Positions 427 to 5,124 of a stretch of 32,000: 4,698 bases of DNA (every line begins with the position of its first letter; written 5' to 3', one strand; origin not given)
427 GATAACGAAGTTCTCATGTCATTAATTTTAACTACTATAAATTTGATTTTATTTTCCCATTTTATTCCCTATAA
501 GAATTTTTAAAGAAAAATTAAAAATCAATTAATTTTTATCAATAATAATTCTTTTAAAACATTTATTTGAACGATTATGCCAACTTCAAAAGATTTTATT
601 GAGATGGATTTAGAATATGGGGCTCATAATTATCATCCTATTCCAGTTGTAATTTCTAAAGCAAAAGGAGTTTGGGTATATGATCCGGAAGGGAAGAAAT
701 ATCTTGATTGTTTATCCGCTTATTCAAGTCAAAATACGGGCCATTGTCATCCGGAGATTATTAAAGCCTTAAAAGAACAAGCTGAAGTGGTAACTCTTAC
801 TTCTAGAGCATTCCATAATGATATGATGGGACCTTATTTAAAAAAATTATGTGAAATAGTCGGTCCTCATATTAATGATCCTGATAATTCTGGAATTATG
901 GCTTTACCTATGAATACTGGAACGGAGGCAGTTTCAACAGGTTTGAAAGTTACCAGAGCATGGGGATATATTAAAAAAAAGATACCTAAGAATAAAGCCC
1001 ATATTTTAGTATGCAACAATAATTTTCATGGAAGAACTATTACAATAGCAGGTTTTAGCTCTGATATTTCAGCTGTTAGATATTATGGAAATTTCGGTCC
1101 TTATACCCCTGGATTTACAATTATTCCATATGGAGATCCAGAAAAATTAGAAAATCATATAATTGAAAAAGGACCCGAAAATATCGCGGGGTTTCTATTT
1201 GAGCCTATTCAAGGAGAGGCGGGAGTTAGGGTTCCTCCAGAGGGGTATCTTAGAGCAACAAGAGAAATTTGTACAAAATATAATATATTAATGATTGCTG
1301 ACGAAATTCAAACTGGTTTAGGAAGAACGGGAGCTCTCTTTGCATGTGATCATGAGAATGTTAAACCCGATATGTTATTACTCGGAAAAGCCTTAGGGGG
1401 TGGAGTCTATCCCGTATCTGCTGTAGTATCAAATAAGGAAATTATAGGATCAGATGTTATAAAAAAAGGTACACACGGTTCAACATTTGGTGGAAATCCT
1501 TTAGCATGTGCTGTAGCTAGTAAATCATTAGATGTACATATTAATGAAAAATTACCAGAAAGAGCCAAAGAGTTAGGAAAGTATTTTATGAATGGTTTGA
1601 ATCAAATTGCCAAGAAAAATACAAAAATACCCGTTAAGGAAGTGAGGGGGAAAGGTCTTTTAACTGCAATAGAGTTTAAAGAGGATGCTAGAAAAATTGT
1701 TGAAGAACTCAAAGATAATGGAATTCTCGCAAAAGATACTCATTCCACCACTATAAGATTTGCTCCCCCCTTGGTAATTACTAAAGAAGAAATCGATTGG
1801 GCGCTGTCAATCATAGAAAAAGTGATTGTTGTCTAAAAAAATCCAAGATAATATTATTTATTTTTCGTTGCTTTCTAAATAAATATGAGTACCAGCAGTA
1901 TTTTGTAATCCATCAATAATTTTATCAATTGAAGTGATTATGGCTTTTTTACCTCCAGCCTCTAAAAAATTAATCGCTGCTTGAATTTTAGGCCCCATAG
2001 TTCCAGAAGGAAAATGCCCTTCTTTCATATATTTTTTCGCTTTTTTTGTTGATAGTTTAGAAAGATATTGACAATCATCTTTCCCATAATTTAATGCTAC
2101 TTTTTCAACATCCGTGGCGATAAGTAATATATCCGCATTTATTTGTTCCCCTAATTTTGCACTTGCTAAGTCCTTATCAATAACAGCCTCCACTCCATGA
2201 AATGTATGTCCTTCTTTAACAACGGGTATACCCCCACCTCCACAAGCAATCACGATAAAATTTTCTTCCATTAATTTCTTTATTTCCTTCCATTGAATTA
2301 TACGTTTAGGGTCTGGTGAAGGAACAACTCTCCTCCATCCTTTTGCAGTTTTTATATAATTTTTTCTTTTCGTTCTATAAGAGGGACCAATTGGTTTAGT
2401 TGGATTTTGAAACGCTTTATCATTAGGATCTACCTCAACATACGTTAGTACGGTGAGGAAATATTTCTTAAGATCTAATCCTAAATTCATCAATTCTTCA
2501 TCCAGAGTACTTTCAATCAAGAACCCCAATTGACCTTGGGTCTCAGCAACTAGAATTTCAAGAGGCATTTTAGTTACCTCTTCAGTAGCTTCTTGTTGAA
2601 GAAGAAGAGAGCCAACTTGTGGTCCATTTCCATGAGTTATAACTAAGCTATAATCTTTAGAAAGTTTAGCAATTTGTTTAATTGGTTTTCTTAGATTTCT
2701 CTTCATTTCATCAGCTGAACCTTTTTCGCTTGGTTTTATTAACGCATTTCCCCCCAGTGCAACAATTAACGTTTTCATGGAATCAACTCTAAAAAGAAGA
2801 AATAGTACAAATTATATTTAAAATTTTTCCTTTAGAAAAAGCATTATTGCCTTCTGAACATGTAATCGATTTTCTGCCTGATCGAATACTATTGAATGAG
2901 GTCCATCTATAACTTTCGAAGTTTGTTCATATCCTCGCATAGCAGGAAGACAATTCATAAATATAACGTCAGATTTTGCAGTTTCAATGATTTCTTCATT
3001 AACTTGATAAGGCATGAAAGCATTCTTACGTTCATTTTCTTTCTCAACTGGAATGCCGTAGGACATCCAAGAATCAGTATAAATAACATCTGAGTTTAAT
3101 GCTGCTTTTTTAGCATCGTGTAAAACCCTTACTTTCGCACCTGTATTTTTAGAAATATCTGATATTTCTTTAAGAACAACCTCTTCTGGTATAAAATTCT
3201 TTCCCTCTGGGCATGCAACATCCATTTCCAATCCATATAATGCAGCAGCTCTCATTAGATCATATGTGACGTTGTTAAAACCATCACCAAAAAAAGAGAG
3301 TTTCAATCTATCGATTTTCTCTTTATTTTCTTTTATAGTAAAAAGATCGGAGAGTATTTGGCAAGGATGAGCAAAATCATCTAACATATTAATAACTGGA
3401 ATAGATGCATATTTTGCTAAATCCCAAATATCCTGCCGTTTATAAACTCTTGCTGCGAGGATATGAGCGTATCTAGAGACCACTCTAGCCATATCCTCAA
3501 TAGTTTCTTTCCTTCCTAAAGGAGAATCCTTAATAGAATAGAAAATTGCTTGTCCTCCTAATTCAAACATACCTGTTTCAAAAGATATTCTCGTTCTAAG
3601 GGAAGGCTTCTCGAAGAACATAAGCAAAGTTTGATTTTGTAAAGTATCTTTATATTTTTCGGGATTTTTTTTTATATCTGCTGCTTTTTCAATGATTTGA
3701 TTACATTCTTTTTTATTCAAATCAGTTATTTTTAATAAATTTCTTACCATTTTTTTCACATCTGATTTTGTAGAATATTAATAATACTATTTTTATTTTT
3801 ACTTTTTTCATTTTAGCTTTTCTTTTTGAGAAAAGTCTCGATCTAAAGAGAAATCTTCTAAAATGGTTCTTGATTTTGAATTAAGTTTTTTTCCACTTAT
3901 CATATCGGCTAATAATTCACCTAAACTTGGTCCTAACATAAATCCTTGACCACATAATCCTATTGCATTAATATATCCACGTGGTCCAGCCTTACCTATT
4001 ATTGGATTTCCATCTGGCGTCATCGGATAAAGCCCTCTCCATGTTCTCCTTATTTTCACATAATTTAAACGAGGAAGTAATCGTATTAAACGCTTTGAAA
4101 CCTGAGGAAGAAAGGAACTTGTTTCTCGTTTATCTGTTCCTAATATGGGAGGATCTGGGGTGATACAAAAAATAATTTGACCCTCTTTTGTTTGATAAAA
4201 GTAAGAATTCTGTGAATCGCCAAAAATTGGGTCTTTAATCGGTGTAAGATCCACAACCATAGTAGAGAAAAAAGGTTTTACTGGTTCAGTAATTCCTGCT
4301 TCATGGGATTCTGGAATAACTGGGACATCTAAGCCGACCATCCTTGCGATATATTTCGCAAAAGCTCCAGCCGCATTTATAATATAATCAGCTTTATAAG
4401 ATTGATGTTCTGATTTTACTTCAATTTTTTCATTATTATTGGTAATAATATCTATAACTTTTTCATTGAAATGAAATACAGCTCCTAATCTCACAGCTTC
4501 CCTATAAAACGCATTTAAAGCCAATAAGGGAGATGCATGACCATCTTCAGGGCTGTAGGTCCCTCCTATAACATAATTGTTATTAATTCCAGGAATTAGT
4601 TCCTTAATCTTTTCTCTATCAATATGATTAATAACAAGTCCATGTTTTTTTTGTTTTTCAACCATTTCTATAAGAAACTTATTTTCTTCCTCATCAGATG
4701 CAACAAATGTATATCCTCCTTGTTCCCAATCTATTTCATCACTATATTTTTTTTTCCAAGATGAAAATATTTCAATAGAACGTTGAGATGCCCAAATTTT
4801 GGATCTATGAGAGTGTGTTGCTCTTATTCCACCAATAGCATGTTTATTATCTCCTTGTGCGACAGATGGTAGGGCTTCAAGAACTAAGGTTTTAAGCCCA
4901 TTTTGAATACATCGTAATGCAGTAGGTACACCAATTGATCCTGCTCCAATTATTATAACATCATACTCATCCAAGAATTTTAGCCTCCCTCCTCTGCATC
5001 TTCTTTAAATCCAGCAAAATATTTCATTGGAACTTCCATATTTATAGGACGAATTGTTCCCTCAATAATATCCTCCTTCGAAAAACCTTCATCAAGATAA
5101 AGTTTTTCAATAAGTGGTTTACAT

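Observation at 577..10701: Arginine-synthetase-based catabolic cluster extended toward glutamate via ornithine/proline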

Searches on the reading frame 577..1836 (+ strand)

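Call 3: search_protein_families(library=pfam, proteins=[window:577-1836:+])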
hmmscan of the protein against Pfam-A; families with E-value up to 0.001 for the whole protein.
window:577-1836:+ (419 aa): 1 family
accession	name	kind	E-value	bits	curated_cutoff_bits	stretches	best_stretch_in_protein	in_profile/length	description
PF00202.27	Aminotran_3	-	4.2e-121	404.9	30.5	1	14-417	1-403/403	Aminotransferase class-III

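Call 4: search_protein_families(library=ncbifam, proteins=[window:577-1836:+])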
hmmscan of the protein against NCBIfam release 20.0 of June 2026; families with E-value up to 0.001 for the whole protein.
window:577-1836:+ (419 aa): 69 families (the best 25 are shown)
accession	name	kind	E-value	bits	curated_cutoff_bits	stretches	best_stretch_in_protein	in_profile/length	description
NF003145.0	PRK04073.1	equivalog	4.6e-162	539.1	656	1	3-417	3-395/396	ornithine--oxo-acid transaminase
TIGR01885.1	Orn_aminotrans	equivalog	7.2e-160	532.1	378.4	1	4-417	1-401/402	ornithine--oxo-acid transaminase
TIGR00707.1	argD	subfamily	1.1e-103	347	410.05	1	17-417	4-380/381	acetylornithine/succinylornithine family transaminase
NF002325.0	PRK01278.1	subfamily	4.9e-93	311.9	372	1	18-417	9-386/395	acetylornithine transaminase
NF004426.0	PRK05769.1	equivalog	1.1e-91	307.9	552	1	2-417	15-437/441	acetyl ornithine aminotransferase family protein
NF002874.0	PRK03244.1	equivalog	7.4e-88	295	457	1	17-417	20-392/399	acetylornithine transaminase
NF008570.0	PRK11522.1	equivalog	1.3e-86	291.1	612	1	29-416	75-453/464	putrescine aminotransferase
NF002797.0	PRK02936.1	equivalog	3.6e-81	272.8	496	1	18-417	7-377/385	acetylornithine transaminase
NF053554.1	prodigi_MAP_PigE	equivalog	1.5e-80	271.7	850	1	20-378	398-738/837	prodigiosin MAP biosynthesis aminotransferase PigE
NF005993.0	PRK08117.1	subfamily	2e-79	267.2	574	2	199-418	204-428/433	aspartate aminotransferase family protein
NF003468.0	PRK05093.1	subfamily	3.8e-79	266.2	522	1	17-417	18-399/405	acetylornithine/succinyldiaminopimelate transaminase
NF042418.1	LysJ_Th_th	equivalog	7.3e-79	265.4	700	1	8-416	4-384/386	[LysW]-aminoadipate semialdehyde transaminase LysJ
TIGR03372.1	putres_am_tran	equivalog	4.3e-75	253.3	658.65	1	34-412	69-437/442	putrescine aminotransferase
TIGR03246.1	arg_catab_astC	subfamily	7.1e-75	252.4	609.95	1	17-417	12-393/397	acetylornithine/succinylornithine family transaminase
NF045491.1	LysJ_Sulfobales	equivalog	1e-72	245.2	700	1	23-417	11-377/386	[LysW]-aminoadipate semialdehyde/glutamate semialdehyde transaminase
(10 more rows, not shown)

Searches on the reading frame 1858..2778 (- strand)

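Call 3: search_protein_families(library=pfam, proteins=[window:1858-2778:-])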
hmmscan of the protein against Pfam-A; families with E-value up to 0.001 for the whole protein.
window:1858-2778:- (306 aa): 1 family
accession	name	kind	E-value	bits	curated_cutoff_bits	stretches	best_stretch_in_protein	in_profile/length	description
PF00696.33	AA_kinase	-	3.1e-28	99.5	24.9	1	2-283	1-234/234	Amino acid kinase family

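Call 4: search_protein_families(library=ncbifam, proteins=[window:1858-2778:-])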
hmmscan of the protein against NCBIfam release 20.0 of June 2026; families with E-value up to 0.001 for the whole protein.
window:1858-2778:- (306 aa): 12 families
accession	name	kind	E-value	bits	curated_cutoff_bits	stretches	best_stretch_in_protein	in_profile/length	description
TIGR00746.1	arcC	equivalog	3.4e-112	374.5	358.25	1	2-299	1-307/309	carbamate kinase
NF009007.0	PRK12352.1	subfamily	5.1e-97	324.6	266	1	2-299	3-313/316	carbamate kinase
NF009008.0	PRK12354.1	subfamily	1.3e-96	323.5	361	1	3-303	2-302/308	carbamate kinase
NF006926.0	PRK09411.1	equivalog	2.1e-76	256.9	416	1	1-300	1-296/297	carbamate kinase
TIGR00761.1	argB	equivalog_domain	2.2e-11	43.7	151.3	1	178-281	131-231/231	acetylglutamate kinase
NF040647.1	IPPK_Arch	equivalog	1.2e-05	24.7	120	0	161-297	119-257/259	isopentenyl phosphate kinase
NF010662.0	PRK14058.1-4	equivalog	2.3e-05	23.7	194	1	199-299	167-261/264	[LysW]-aminoadipate/[LysW]-glutamate kinase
NF010659.0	PRK14058.1-1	equivalog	9.1e-05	21.7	223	1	174-298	142-265/267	[LysW]-aminoadipate kinase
TIGR01027.1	proB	equivalog_domain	0.00012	21.3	186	1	184-295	126-246/363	glutamate 5-kinase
NF010661.0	PRK14058.1-3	equivalog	0.00038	19.6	251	1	184-300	158-271/283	acetylglutamate/acetylaminoadipate kinase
TIGR02075.1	pyrH_bact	equivalog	0.00079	19.1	243.9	0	162-227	110-163/233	UMP kinase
TIGR02076.1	pyrH_arch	equivalog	0.00086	19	158.05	0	195-286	111-204/222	UMP kinase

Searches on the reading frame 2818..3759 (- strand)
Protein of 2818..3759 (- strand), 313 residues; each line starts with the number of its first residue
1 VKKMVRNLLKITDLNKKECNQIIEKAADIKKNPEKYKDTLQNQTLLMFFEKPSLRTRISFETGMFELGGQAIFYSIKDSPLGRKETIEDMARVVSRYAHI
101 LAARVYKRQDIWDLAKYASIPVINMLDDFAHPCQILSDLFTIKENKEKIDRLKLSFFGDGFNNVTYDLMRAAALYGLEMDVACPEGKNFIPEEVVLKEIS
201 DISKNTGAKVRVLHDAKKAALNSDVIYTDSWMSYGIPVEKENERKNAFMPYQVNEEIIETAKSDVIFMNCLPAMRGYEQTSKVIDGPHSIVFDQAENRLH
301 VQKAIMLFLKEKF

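Call 3: search_protein_families(library=pfam, proteins=[window:2818-3759:-])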
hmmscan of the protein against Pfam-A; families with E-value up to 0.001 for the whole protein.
window:2818-3759:- (313 aa): 2 families
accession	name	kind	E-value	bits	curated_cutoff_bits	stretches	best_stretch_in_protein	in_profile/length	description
PF00185.30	OTCace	-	1.1e-51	175.4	29.4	1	152-308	3-156/157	Aspartate/ornithine carbamoyltransferase, Asp/Orn binding domain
PF02729.26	OTCace_N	-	1.8e-45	155.1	29.9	1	6-144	1-148/148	Aspartate/ornithine carbamoyltransferase, carbamoyl-P binding domain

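Call 4: search_protein_families(library=ncbifam, proteins=[window:2818-3759:-])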
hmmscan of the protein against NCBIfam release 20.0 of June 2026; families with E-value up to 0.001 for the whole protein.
window:2818-3759:- (313 aa): 16 families
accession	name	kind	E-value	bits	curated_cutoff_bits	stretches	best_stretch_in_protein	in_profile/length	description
NF001986.0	PRK00779.1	subfamily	2.9e-109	364.9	306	1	2-311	2-305/307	ornithine carbamoyltransferase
TIGR00658.1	orni_carb_tr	equivalog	9.2e-109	363.3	280.85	1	6-309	1-302/304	ornithine carbamoyltransferase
NF011380.0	PRK14805.1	equivalog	4.2e-90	301.9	421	1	6-309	2-299/302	ornithine carbamoyltransferase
TIGR04384.1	putr_carbamoyl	exception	6.6e-81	272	500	1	9-311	3-308/330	putrescine carbamoyltransferase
NF003286.0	PRK04284.1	subfamily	1.4e-69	234.7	515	2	6-276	7-279/332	ornithine carbamoyltransferase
NF002470.0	PRK01713.1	equivalog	4.2e-55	187.5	545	1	6-278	8-282/334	ornithine carbamoyltransferase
NF009213.0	PRK12562.1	subfamily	2e-53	181.9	559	1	6-307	7-329/334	ornithine carbamoyltransferase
NF011379.0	PRK14804.1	equivalog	1.3e-50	172.4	373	1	4-311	5-310/311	ornithine carbamoyltransferase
NF003384.0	PRK04523.1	equivalog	1.1e-49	169.3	288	1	5-311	3-334/336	N-acetylornithine carbamoyltransferase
NF002032.1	PRK00856.1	equivalog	3.3e-40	138.1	263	1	6-307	1-294/297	aspartate carbamoyltransferase catalytic subunit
TIGR00670.1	asp_carb_tr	equivalog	6.3e-40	137.2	236.95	1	6-309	1-302/304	aspartate carbamoyltransferase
NF006046.0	PRK08192.1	equivalog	8.4e-26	91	512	1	6-306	7-313/339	aspartate carbamoyltransferase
NF008853.0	PRK11891.1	equivalog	9.7e-21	73.9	560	1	38-306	123-394/430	aspartate carbamoyltransferase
NF010387.0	PRK13814.1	equivalog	4.1e-16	58.8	660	1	4-309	4-303/310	aspartate carbamoyltransferase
NF005538.0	PRK07200.1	equivalog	2.1e-10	40.2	453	1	17-237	33-278/396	knotted carbamoyltransferase YgeW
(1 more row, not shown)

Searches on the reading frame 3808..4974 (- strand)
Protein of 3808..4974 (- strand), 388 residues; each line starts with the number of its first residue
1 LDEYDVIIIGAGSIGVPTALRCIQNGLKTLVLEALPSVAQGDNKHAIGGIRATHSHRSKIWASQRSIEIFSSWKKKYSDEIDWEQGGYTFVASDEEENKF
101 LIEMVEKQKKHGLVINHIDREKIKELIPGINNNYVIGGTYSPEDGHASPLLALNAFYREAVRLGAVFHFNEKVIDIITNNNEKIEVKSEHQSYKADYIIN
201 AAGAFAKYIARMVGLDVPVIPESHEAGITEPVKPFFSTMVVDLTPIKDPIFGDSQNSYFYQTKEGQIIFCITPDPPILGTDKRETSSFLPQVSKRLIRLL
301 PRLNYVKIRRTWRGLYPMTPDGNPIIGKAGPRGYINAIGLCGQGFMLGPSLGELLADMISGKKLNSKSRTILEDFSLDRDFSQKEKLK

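Call 3: search_protein_families(library=pfam, proteins=[window:3808-4974:-])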
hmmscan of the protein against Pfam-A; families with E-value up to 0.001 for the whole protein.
window:3808-4974:- (388 aa): 6 families
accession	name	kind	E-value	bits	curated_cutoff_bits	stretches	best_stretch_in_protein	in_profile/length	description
PF01266.30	DAO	-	4.1e-62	211.2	27.9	1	5-358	1-353/353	FAD dependent oxidoreductase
PF13738.12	Pyr_redox_3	-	5.7e-08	32.8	30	0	156-207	86-137/305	Pyridine nucleotide-disulphide oxidoreductase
PF03486.20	HI0933_like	-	1.5e-06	28.3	50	0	5-50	2-47/244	HI0933-like protein Rossmann domain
PF07992.20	Pyr_redox_2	-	7.7e-06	26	26.1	1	4-208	1-113/291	Pyridine nucleotide-disulphide oxidoreductase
PF12831.13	FAD_oxidored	-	0.00017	21.4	27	0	5-36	1-32/416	FAD dependent oxidoreductase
PF00890.30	FAD_binding_2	-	0.00044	20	20.4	0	5-56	1-51/414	FAD binding domain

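Call 4: search_protein_families(library=ncbifam, proteins=[window:3808-4974:-])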
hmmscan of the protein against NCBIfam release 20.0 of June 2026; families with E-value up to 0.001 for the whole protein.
window:3808-4974:- (388 aa): 35 families (the best 25 are shown)
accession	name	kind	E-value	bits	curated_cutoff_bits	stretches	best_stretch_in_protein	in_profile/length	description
TIGR02352.1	thiamin_ThiO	equivalog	7.8e-33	114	250.8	1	6-363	1-351/351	glycine oxidase ThiO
NF008425.0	PRK11259.1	equivalog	6.1e-26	91.2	257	1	2-379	3-374/377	N-methyl-L-tryptophan oxidase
TIGR01373.1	soxB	subfamily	8.5e-26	90.7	529.45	1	3-379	30-398/407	sarcosine oxidase subunit beta family protein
TIGR01377.1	soxA_mon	subfamily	3.9e-24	85.1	479.65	1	4-384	1-379/381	amino oxidase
NF001933.0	PRK00711.1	subfamily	4.5e-23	81.9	383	2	299-368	339-408/429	D-amino acid dehydrogenase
NF033460.1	glycerol3P_ox_II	equivalog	8.1e-20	71.3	460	1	3-215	1-217/361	type 2 glycerol-3-phosphate oxidase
TIGR03364.1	HpnW_proposed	hypoth_equivalog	6.4e-19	68.3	285.1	1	4-204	1-195/365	TIGR03364 family FAD-dependent oxidoreductase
NF008726.1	PRK11728.1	equivalog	6.6e-15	54.8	299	1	4-217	1-213/389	L-2-hydroxyglutarate oxidase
TIGR03377.1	glycerol3P_GlpA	equivalog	4.7e-13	48.5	552.8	1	5-222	1-220/530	anaerobic glycerol-3-phosphate dehydrogenase subunit GlpA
NF006130.0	PRK08274.1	equivalog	1.5e-11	43.8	369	1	2-206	4-193/467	FAD-dependent tricarballylate dehydrogenase TcuA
NF008313.0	PRK11101.1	equivalog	1.1e-10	40.7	425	1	3-221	8-228/548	anaerobic glycerol-3-phosphate dehydrogenase subunit A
TIGR03197.1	MnmC_Cterm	equivalog_domain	6.2e-10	38.7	174.2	1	5-211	1-208/400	FAD-dependent 5-carboxymethylaminomethyl-2-thiouridine(34) oxidoreductase MnmC1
NF009074.0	PRK12409.1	equivalog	6.8e-10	38.7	494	1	80-221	128-273/410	D-amino acid dehydrogenase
NF050086.1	pipecolate_AmaA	exception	1.1e-09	37.5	600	0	3-52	25-73/425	L-pipecolate oxidase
NF002480.1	PRK01747.1-1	equivalog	3e-08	32.6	540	1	3-210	248-456/645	bifunctional tRNA (5-methylaminomethyl-2-thiouridine)(34)-methyltransferase MnmC2/FAD-dependent 5-carboxymethylaminomethyl-2-thiouridine(34)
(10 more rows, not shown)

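Call 21: search_solved_structures(query=window:3808-4974:-, max_evalue=0.00001)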
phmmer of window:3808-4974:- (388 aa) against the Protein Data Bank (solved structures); distinct sequences matched with E-value up to 0.00001: 34.
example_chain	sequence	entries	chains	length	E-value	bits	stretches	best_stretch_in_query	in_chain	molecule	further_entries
1y56_B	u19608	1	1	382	4.4e-45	157.3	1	4-363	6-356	sarcosine oxidase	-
5l46_A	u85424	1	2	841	7.1e-25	90.8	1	2-359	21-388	Dimethylglycine dehydrogenase, mitochondrial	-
4p9s_A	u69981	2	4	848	5.7e-24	87.8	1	2-359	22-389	Dimethylglycine dehydrogenase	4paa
4pab_A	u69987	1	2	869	1.6e-23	86.4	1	2-359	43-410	Dimethylglycine dehydrogenase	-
7cyx_A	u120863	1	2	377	3.8e-21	78.5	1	2-371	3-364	Glycine oxidase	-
9u3f_A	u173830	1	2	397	1.3e-17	66.9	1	3-369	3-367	Monomeric sarcosine oxidase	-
9u3e_A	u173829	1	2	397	4.3e-17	65.2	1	3-368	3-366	Monomeric sarcosine oxidase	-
1el5_A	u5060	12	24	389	5.1e-17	65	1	3-367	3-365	SARCOSINE OXIDASE | SARCOSINE OXIDE | Monomeric sarcosine oxidase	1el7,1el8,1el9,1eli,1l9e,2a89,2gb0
1l9c_A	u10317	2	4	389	5.1e-17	65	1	3-367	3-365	Monomeric Sarcosine Oxidase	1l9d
3bhf_A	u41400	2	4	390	5.2e-17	64.9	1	3-367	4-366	Monomeric sarcosine oxidase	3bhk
9u3b_A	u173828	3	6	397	5.5e-17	64.9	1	3-367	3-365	Monomeric sarcosine oxidase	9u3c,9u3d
3m12_A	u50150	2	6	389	6.1e-17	64.7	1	3-358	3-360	Monomeric Sarcosine Oxidase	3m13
3m0o_A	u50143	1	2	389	6.5e-17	64.6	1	3-358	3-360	Monomeric sarcosine oxidase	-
1ryi_A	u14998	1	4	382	2.1e-16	63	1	4-367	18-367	GLYCINE OXIDASE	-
9woz_A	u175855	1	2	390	2.1e-16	62.9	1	4-377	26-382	Glycine oxidase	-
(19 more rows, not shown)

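Call 78: search_dna_similar(query=window:3808-4974:-, collection=plasmids, mode=protein, max_rows=25, max_evalue=1e-10)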
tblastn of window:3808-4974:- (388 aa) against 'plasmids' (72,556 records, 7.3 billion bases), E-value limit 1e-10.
Records with a match: 956; places in all: 1306; records where one place covers at least 80% of the query: 737.
Best place of each record, by identity: <60% 956.
By first word of the organism name: Rhizobium 204; Agrobacterium 151; Sinorhizobium 74; Phaeobacter 59; Ralstonia 32; Paracoccus 25; Azospirillum 21; Acinetobacter 20; Leisingera 18; Paraburkholderia 16; and 103 more.
By predicted mobility (MOB-suite, as given by PLSDB): non-mobilizable 552; conjugative 290; mobilizable 114.
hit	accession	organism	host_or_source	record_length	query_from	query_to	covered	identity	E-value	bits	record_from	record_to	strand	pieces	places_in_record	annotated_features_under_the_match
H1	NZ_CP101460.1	Natrononativus amylolyticus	cell culture,sediment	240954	6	378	96%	31.1%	7e-45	172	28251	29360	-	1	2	FAD-dependent oxidoreductase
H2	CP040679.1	Halostella pelagica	pure culture,isolated from salted brown ...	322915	24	379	92%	30.6%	2e-38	154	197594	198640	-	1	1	record has no annotation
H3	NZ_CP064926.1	Acaryochloris marina S15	cell culture,surface of Pikea pinnata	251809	5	379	97%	28.7%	6e-29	126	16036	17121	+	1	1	FAD-dependent oxidoreductase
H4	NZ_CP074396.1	Agrobacterium salinitolerans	Cotton,tiaaue sample,root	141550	5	379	97%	28.7%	1e-28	125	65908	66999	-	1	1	FAD-dependent oxidoreductase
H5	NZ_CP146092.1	Ralstonia sp. RRA.1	-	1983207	5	379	97%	28.6%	2e-26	119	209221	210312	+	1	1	none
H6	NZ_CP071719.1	Acaryochloris sp. 'Moss Beach'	culture,intertidal zone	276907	5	379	93%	29.6%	3e-24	138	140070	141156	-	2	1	none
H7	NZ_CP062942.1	Massilia litorea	Whole organism,Beach sand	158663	5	379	97%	28.4%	8e-31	131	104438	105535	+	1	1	FAD-binding oxidoreductase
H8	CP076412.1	Ralstonia wenshanensis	soil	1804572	5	379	97%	28.1%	1e-24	113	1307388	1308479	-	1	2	FAD-binding oxidoreductase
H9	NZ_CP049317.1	Caballeronia sp. SBC2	whole organism,soil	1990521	2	379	97%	27.9%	3e-25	115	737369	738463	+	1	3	none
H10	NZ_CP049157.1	Caballeronia sp. SBC1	whole organism,soil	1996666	2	379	97%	27.9%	3e-25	115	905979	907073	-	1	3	none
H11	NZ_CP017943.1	Phyllobacterium zundukense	Oxytropis triphylla,cell culture,root ...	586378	1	384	99%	27.4%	2e-20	100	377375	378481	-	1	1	FAD-dependent oxidoreductase | (2Fe-2S)-binding protein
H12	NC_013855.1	Azospirillum sp. B510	-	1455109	3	379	97%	27.8%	6e-22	105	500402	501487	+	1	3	record has no annotation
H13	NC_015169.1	Deinococcus proteolyticus MRP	feces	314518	5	384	98%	27.5%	3e-27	121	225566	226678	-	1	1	FAD-dependent oxidoreductase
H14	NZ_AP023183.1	Paraburkholderia sp. PGU19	Physopelta gutta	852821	1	379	98%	27.5%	3e-38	153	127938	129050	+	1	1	FAD-binding oxidoreductase | FAD-dependent oxidoreductase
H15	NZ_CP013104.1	Paraburkholderia caribensis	-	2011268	3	379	97%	27.7%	2e-25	115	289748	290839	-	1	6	none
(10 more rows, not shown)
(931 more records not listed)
